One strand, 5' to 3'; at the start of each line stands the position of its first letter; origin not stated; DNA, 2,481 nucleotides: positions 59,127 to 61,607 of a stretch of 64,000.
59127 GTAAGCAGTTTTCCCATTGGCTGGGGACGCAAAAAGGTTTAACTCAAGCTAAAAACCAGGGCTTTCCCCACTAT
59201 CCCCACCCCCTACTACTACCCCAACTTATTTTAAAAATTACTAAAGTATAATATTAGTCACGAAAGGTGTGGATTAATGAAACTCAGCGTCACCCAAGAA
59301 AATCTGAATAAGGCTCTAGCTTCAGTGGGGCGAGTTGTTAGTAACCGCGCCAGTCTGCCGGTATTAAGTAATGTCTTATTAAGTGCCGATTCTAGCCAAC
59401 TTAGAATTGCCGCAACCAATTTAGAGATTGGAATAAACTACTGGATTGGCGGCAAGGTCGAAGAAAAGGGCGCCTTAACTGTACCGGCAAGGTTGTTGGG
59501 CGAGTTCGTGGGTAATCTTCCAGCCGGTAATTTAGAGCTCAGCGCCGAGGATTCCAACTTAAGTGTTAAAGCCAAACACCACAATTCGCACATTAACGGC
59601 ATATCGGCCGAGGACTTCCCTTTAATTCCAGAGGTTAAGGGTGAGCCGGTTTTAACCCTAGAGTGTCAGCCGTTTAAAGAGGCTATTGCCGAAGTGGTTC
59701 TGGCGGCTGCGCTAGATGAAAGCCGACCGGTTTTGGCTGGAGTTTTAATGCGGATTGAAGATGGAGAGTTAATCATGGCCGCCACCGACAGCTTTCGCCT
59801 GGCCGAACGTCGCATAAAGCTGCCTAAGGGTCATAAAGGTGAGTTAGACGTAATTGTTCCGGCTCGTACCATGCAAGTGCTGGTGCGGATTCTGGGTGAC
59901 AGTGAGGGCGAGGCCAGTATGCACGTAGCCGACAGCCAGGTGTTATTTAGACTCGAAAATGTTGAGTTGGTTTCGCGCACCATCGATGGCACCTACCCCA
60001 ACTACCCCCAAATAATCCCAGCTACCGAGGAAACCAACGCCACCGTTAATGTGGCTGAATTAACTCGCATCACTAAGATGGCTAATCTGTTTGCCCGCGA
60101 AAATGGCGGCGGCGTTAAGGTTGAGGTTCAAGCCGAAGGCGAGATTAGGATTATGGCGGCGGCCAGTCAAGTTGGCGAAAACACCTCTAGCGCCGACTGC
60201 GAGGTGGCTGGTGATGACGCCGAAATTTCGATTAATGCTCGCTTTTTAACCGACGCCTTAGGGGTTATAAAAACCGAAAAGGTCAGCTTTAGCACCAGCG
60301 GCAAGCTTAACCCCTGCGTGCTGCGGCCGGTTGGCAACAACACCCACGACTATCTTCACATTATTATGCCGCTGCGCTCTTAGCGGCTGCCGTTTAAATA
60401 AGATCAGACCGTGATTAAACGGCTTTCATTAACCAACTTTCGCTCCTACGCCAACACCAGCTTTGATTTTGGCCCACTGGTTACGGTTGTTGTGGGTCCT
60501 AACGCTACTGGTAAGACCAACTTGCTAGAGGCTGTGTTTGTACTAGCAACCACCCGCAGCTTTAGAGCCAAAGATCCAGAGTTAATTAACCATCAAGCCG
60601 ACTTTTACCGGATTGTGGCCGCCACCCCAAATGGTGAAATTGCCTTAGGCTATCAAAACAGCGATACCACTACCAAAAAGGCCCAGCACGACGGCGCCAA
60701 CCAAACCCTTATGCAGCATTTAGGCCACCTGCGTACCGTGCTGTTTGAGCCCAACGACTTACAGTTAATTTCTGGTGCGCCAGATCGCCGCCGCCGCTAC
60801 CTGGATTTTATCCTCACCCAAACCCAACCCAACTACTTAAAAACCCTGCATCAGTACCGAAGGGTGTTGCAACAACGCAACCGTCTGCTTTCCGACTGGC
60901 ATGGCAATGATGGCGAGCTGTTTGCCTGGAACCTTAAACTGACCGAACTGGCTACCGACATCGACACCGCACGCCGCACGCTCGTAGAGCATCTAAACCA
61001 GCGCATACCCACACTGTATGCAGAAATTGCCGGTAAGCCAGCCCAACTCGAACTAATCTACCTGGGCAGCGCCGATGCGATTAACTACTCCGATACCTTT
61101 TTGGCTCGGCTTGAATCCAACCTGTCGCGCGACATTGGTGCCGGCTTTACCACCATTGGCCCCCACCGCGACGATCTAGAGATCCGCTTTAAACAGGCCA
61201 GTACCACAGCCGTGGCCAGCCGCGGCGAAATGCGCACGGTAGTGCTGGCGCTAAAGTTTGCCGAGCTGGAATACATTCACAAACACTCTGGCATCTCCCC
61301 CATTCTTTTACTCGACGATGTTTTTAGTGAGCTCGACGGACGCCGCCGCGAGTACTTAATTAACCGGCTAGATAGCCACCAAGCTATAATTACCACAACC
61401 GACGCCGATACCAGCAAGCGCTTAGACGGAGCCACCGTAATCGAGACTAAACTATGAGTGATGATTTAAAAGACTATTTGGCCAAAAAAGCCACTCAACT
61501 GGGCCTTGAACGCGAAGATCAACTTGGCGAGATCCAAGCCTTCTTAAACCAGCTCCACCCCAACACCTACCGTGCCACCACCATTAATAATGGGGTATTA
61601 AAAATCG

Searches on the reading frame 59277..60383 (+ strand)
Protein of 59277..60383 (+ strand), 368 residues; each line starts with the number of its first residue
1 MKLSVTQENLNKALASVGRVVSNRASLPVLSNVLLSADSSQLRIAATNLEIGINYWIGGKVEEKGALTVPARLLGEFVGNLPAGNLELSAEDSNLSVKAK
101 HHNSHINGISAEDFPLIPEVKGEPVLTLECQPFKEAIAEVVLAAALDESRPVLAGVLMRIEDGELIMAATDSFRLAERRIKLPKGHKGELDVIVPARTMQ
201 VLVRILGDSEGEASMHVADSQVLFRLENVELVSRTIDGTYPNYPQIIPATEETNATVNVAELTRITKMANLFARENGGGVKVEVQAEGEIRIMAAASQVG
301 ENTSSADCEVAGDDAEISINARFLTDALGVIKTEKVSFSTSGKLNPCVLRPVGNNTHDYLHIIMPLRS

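Call 20: search_protein_families(library=pfam, proteins=[window:59277-60383:+])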
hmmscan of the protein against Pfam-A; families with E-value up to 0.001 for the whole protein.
window:59277-60383:+ (368 aa): 3 families
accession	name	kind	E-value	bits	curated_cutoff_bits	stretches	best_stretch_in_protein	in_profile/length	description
PF00712.24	DNA_pol3_beta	-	5.8e-32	110.8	24.4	2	1-118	1-120/120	DNA polymerase III beta subunit, N-terminal domain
PF02767.21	DNA_pol3_beta_2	-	4.6e-31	108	27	1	128-242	2-116/116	DNA polymerase III beta subunit, central domain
PF02768.20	DNA_pol3_beta_3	-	2.1e-25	89.3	27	1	245-364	2-120/121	DNA polymerase III beta subunit, C-terminal domain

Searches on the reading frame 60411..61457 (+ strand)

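Call 53: search_protein_families(library=pfam, proteins=[window:60411-61457:+], max_evalue=0.00001)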
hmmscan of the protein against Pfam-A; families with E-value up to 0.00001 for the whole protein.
window:60411-61457:+ (348 aa): 4 families
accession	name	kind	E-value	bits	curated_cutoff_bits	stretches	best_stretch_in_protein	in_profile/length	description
PF02463.25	SMC_N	-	3.8e-23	82.5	40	1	1-339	1-206/220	RecF/RecN/SMC N terminal domain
PF13476.12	AAA_23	-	1.5e-11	45.8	27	1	4-58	1-54/201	AAA domain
PF13175.12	AAA_15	-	2.9e-11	44.1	32.1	1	1-82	1-82/374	AAA ATPase domain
PF13304.12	AAA_21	-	7e-07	30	27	1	24-56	1-27/304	AAA domain, putative AbiEii toxin, Type IV TA system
